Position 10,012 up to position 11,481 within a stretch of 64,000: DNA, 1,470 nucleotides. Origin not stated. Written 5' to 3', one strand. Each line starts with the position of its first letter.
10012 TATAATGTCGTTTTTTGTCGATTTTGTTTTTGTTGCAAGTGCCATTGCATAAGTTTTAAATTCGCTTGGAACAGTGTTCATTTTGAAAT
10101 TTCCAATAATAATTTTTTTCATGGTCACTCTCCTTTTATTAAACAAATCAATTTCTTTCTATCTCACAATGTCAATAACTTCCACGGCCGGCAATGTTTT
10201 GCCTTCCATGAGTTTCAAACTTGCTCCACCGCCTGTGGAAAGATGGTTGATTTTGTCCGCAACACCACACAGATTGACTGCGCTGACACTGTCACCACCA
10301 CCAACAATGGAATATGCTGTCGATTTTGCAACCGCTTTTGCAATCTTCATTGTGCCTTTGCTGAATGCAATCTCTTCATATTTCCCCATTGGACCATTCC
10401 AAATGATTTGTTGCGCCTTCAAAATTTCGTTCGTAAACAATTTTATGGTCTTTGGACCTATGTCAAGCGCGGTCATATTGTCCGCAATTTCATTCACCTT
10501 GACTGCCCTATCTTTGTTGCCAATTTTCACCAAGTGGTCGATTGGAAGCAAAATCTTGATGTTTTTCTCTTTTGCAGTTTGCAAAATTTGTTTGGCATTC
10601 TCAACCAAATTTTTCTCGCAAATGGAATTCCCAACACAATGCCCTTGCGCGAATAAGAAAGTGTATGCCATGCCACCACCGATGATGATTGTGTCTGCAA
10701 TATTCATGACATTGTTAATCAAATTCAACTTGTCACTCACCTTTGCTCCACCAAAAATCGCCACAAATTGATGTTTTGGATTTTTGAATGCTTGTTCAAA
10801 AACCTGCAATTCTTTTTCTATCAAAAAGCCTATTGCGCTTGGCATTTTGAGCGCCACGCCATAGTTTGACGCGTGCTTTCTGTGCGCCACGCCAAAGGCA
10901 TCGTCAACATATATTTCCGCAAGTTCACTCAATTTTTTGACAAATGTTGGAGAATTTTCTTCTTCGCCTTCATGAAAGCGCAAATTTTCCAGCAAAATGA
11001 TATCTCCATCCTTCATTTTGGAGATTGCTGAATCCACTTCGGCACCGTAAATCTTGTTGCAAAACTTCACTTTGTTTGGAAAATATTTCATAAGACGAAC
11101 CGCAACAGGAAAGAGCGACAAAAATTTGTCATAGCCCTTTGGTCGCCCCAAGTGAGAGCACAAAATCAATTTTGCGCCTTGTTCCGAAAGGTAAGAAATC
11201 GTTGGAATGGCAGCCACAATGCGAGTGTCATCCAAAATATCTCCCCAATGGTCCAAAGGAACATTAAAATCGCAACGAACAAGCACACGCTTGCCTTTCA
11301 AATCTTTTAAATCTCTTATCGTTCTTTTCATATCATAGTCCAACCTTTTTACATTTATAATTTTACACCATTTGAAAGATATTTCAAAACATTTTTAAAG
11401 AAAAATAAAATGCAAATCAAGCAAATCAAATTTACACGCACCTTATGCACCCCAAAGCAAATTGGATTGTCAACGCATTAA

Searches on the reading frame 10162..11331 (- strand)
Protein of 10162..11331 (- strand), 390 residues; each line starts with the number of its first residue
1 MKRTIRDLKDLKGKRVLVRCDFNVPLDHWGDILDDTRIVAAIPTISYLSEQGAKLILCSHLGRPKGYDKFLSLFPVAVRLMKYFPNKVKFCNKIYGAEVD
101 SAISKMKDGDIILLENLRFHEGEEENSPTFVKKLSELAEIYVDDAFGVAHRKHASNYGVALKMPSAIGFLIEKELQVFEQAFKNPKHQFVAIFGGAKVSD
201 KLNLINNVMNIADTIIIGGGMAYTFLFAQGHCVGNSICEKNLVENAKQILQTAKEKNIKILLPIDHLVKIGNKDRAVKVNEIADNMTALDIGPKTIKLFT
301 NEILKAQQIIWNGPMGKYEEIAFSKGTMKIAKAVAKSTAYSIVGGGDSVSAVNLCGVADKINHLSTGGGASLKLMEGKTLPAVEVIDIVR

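Call 25: find_homologous_proteins(query=window:10162-11331:-, max_evalue=1e-30)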
Query window:10162-11331:- (390 aa): 8000 proteins with E <= 1e-30 among 8000 candidates; the best 120 are listed.
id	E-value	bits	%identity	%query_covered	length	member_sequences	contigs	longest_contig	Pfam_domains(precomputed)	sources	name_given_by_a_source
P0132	2.9e-256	867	100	100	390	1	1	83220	PF00162.25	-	-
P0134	2.1e-228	776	89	100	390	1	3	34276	PF00162.25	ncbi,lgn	-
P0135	3.9e-201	686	79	99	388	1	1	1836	PF00162.25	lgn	-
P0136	3.9e-198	676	78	99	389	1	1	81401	PF00162.25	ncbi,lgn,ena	-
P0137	6.2e-197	672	77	99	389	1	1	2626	PF00162.25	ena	-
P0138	2.2e-196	670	77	99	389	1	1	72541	PF00162.25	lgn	-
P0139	5.3e-194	663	77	99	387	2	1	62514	PF00162.25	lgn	-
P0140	1.4e-193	661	76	99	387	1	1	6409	PF00162.25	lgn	-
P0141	2.6e-193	660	75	100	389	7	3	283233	PF00162.25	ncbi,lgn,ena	-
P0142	2.7e-191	654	76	100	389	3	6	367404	PF00162.25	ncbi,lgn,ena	-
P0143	3.5e-191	653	77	100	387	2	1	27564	PF00162.25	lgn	-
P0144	3.0e-190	650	74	100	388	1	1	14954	PF00162.25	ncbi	-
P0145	3.2e-190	650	75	99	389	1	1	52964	PF00162.25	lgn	-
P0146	5.0e-190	649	75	99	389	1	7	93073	PF00162.25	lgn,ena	-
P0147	1.5e-189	648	75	100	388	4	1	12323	PF00162.25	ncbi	-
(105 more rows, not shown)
